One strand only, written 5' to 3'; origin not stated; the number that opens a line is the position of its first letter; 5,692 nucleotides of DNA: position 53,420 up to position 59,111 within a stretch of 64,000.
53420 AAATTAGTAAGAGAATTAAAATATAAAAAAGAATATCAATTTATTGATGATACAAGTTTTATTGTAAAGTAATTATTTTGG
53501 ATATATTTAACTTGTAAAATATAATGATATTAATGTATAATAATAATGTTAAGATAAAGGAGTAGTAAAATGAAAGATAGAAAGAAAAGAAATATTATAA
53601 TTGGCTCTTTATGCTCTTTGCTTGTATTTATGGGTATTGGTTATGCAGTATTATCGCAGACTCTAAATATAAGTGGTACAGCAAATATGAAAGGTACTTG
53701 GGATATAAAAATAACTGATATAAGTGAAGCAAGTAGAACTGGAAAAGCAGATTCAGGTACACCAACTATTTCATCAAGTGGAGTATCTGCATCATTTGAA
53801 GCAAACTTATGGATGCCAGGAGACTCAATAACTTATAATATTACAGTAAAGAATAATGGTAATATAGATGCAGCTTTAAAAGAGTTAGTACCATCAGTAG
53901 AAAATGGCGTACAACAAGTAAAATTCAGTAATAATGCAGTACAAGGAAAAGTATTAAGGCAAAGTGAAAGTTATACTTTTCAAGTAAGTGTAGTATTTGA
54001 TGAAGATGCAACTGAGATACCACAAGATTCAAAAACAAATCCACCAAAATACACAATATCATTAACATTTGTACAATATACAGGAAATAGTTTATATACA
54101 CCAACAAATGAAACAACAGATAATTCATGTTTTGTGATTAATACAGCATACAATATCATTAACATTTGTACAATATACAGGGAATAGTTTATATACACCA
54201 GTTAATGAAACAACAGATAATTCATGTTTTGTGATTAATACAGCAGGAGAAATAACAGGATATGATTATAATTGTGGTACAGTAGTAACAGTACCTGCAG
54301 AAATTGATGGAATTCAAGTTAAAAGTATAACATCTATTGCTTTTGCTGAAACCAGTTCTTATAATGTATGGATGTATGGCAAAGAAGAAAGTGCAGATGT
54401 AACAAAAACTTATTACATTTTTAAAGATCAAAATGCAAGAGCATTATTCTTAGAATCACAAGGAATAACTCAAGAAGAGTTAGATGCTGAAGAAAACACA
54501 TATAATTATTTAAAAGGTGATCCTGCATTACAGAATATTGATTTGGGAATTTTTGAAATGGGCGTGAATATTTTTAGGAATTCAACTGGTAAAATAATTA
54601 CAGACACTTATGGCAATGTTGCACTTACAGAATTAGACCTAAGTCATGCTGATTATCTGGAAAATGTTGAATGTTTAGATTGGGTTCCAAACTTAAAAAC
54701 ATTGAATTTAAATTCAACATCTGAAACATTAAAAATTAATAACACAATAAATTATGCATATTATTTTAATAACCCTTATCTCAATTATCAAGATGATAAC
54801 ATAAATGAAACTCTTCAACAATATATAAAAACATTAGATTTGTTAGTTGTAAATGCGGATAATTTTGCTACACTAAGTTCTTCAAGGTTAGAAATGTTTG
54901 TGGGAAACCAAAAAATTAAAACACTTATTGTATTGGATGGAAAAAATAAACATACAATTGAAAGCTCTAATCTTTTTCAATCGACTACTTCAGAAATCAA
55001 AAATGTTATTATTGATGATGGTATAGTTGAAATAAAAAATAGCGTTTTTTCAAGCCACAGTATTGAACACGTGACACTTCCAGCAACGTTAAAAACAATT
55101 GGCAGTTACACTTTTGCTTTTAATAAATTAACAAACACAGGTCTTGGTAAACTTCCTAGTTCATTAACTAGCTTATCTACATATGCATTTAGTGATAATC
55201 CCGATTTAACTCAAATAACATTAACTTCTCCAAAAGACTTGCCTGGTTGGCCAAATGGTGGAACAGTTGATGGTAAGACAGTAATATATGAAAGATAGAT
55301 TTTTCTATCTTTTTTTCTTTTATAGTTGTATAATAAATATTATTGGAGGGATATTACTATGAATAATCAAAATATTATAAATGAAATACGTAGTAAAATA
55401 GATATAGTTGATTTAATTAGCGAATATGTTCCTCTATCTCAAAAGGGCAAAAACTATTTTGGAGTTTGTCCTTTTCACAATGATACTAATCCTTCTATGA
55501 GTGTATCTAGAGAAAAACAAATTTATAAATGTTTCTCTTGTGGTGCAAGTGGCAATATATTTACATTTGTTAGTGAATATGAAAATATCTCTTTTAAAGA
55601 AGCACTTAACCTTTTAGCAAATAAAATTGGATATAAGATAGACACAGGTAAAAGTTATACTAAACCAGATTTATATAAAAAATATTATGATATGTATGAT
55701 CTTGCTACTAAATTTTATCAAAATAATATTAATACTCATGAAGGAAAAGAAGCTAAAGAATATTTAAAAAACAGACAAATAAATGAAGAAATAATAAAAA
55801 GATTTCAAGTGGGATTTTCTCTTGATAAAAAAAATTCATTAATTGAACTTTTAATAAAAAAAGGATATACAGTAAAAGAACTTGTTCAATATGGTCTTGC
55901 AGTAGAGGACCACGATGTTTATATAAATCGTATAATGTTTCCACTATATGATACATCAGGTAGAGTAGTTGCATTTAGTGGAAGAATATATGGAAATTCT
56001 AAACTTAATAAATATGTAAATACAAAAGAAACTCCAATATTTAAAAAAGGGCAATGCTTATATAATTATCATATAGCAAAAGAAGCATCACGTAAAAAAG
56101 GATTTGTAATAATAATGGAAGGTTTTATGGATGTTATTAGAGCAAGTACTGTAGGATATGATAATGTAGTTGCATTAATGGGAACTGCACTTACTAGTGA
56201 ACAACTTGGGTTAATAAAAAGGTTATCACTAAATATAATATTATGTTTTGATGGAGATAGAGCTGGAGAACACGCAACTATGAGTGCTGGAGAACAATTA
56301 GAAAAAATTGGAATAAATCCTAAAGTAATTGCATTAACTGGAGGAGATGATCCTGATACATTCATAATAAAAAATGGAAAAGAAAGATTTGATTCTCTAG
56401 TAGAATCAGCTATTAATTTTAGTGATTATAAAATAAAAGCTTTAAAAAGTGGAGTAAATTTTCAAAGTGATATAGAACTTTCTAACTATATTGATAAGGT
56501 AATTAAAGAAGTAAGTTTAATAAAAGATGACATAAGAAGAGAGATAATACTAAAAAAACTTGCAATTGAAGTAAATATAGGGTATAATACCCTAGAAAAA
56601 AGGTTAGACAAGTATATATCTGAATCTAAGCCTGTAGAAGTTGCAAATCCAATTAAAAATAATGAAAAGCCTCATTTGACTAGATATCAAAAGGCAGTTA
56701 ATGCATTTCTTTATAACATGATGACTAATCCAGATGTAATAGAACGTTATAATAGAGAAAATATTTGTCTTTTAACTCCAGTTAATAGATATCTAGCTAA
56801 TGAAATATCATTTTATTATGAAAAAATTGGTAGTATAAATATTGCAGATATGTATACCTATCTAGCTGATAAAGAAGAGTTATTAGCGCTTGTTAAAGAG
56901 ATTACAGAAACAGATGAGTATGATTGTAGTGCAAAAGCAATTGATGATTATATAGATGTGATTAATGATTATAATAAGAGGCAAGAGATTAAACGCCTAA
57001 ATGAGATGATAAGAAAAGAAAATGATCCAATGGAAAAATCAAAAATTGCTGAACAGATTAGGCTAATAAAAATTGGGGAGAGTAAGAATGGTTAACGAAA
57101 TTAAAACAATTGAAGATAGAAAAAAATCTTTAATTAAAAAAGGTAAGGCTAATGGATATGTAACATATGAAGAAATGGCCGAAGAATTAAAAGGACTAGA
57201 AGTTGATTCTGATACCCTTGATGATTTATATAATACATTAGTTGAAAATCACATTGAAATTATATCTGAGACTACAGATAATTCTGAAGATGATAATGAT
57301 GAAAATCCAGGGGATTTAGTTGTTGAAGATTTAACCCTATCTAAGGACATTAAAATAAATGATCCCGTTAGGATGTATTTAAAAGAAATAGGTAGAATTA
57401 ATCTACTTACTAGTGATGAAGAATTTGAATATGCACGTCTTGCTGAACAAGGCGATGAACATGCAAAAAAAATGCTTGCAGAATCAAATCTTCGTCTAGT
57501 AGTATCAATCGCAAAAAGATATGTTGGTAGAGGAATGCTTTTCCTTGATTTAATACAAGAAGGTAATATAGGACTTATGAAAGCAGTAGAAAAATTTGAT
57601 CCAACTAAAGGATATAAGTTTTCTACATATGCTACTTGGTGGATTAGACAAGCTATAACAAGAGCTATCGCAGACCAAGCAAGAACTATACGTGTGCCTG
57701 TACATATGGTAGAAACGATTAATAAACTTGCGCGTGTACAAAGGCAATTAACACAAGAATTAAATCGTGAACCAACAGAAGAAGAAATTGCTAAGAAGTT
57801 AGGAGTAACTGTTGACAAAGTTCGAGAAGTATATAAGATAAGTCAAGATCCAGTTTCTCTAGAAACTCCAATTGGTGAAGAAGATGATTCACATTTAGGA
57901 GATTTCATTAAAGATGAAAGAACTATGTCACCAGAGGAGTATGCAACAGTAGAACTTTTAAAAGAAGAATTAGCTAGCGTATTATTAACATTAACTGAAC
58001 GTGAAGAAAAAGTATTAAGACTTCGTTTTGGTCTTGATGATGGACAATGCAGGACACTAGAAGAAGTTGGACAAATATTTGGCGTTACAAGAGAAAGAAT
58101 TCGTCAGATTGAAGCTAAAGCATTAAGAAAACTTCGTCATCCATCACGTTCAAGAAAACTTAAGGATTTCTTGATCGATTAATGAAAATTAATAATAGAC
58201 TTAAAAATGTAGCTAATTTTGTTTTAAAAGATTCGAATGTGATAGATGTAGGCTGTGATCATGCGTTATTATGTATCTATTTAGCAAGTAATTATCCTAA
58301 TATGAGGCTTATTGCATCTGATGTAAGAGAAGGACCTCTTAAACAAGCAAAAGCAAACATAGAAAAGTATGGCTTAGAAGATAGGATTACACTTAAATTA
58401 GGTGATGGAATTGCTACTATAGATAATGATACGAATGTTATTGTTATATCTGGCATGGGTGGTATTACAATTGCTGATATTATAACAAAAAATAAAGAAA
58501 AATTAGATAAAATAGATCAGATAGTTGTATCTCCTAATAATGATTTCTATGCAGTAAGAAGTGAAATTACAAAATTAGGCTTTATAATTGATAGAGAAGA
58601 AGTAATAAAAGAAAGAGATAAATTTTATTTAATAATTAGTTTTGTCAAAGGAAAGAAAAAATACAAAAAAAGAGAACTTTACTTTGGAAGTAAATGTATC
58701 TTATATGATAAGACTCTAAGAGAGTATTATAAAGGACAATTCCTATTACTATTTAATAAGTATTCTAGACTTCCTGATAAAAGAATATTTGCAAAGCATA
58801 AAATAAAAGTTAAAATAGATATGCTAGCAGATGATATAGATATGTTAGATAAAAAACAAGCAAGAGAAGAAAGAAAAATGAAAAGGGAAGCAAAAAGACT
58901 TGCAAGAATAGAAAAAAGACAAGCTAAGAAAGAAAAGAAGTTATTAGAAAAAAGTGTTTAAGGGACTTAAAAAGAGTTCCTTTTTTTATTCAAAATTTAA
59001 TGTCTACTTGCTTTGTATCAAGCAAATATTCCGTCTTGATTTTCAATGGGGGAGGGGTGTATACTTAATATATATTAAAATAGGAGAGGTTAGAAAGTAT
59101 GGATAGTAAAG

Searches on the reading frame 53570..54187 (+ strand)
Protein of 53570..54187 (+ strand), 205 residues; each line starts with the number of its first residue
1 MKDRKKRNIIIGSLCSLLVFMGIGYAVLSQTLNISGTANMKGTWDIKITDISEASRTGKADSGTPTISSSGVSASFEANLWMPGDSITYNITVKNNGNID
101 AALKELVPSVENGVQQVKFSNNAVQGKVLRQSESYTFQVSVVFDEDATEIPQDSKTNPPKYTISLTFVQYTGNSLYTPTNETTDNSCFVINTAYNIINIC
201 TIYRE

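Call 35: search_protein_families(library=ncbifam, proteins=[window:53570-54187:+], max_evalue=0.01)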
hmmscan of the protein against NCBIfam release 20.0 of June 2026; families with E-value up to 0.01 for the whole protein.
window:53570-54187:+ (205 aa): 4 families
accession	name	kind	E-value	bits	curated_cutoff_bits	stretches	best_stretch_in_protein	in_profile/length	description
TIGR01451.2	B_ant_repeat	repeat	7.2e-05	22.7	24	1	83-102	10-29/53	DUF11 type repeat protein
TIGR04090.1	exp_by_SipW_IV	subfamily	0.002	17.9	60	1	74-103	44-74/241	BsaA family SipW-dependent biofilm matrix protein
NF012200.0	choice_anch_D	domain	0.0027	18.2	45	0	84-141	32-87/108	choice-of-anchor D domain-containing protein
NF046066.1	BioflmMtrxTasA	equivalog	0.0092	15.4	450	0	27-141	11-116/264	biofilm matrix protein TasA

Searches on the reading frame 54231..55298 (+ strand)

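Call 35: search_protein_families(library=ncbifam, proteins=[window:54231-55298:+], max_evalue=0.01)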
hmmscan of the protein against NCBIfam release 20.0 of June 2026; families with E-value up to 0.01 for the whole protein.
window:54231-55298:+ (355 aa): 1 family
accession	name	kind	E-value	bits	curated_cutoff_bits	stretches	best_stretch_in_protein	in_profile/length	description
NF047961.1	adhesin_HupY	equivalog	2.1e-08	32.8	1250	1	235-329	169-259/978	leucine-rich repeat adhesin HupY/LrrG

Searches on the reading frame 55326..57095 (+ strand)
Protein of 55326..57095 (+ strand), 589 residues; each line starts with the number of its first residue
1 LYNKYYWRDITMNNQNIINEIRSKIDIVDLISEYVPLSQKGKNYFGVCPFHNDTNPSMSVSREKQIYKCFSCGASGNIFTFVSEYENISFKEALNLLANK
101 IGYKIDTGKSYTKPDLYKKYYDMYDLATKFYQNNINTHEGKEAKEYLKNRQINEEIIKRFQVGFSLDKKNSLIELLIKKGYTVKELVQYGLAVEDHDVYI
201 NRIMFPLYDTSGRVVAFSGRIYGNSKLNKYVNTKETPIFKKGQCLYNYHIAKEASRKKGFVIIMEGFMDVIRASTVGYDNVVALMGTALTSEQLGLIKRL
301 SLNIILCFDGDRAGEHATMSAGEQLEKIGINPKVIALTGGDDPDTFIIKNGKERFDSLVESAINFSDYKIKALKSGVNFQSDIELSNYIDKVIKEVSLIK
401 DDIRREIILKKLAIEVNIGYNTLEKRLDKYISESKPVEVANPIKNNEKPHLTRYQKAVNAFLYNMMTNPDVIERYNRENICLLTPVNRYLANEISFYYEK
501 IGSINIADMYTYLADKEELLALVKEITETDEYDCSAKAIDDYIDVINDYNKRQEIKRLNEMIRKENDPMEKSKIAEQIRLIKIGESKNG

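Call 35: search_protein_families(library=ncbifam, proteins=[window:55326-57095:+], max_evalue=0.01)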
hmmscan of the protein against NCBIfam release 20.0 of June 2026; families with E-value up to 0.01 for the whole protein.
window:55326-57095:+ (589 aa): 4 families
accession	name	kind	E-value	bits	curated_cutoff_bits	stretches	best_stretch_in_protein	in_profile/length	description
TIGR01391.1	dnaG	equivalog_domain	1.2e-130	436.2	283.6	1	12-413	1-411/414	DNA primase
TIGR00646.1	MG010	hypoth_equivalog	1.4e-09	37.8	260.65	1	167-339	25-192/218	DNA primase-like protein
NF003108.1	PRK04031.1-1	equivalog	1.7e-05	24.2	300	1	260-315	165-218/419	DNA primase DnaG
NF003091.0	PRK04017.1-2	equivalog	0.0046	16.7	129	0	256-333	32-109/151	hypothetical protein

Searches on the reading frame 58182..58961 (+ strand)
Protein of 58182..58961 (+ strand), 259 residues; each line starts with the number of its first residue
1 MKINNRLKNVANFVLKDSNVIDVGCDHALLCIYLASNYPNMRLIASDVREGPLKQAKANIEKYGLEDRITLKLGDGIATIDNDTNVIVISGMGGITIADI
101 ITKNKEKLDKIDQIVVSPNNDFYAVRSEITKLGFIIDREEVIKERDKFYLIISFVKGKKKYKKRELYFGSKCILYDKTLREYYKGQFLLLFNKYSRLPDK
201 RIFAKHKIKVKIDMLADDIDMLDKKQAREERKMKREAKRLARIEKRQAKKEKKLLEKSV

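Call 18: search_protein_families(library=pfam, proteins=[window:58182-58961:+], max_evalue=0.01)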
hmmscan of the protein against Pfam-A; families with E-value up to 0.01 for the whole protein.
window:58182-58961:+ (259 aa): 9 families
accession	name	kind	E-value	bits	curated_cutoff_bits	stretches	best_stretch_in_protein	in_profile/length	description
PF12847.13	Methyltransf_18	-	3.1e-45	154.3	27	1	4-152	2-151/151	Methyltransferase domain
PF04816.18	TrmK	-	2.2e-41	142.1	27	1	21-203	2-190/205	tRNA (adenine(22)-N(1))-methyltransferase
PF05175.20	MTS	-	4.1e-06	27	23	1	16-89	31-104/170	Methyltransferase small domain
PF13649.12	Methyltransf_25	-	2.6e-05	25.3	27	1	20-80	1-59/97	Methyltransferase domain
PF09445.16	Methyltransf_15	-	0.00019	21.5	22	1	21-118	5-79/165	RNA cap guanine-N2 methyltransferase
PF13847.12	Methyltransf_31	-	0.00021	21.4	27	1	16-86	3-77/145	Methyltransferase domain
PF06325.19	PrmA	-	0.00086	19.3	22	1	8-89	153-232/296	Ribosomal protein L11 methyltransferase (PrmA)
PF11503.13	YNR034W-A-like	-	0.0011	19.2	25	1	76-111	10-45/72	YNR034W-A-like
PF08242.18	Methyltransf_12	-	0.0088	17.2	30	0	21-90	1-72/98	Methyltransferase domain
